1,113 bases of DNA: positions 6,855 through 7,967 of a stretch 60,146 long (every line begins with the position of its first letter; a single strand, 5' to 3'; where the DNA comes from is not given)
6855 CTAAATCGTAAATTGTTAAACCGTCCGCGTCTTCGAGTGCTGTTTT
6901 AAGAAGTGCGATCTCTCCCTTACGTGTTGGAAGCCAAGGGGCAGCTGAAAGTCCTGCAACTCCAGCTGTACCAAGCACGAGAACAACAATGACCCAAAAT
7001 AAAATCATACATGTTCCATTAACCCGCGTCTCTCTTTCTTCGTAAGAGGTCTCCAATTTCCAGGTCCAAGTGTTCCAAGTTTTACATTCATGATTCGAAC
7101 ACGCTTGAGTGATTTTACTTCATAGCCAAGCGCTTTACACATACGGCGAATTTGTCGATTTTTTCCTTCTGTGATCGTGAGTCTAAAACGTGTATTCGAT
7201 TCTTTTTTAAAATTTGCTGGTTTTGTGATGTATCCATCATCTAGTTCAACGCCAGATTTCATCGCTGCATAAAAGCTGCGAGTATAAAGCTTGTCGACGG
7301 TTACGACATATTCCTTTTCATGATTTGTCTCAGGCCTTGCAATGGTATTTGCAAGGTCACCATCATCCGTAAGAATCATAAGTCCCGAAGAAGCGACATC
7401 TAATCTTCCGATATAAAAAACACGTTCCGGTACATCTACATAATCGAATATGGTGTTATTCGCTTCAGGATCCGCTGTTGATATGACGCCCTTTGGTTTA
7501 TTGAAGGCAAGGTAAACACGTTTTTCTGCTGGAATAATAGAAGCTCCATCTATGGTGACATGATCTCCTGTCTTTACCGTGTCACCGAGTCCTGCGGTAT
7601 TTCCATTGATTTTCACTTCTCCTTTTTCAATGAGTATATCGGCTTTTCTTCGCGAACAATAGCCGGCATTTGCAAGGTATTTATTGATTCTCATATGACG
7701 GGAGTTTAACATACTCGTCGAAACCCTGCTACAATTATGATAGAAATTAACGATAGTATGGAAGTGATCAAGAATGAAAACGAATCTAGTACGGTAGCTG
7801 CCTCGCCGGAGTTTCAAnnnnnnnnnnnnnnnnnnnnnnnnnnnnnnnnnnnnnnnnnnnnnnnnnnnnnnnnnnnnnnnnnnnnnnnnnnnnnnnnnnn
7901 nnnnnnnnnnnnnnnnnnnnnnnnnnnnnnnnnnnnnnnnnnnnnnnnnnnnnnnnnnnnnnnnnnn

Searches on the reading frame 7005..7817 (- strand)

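Call 59: search_protein_families(library=pfam, proteins=[window:7005-7817:-], max_evalue=0.001)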
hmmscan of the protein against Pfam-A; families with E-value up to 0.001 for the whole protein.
window:7005-7817:- (270 aa): 2 families
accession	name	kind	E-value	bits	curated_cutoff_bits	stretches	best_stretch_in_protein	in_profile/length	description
PF00849.27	PseudoU_synth_2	-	8.6e-21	75.2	26.8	1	102-228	2-151/152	RNA pseudouridylate synthase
PF01479.30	S4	-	1e-10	41.6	22.8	1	42-87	1-48/48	S4 domain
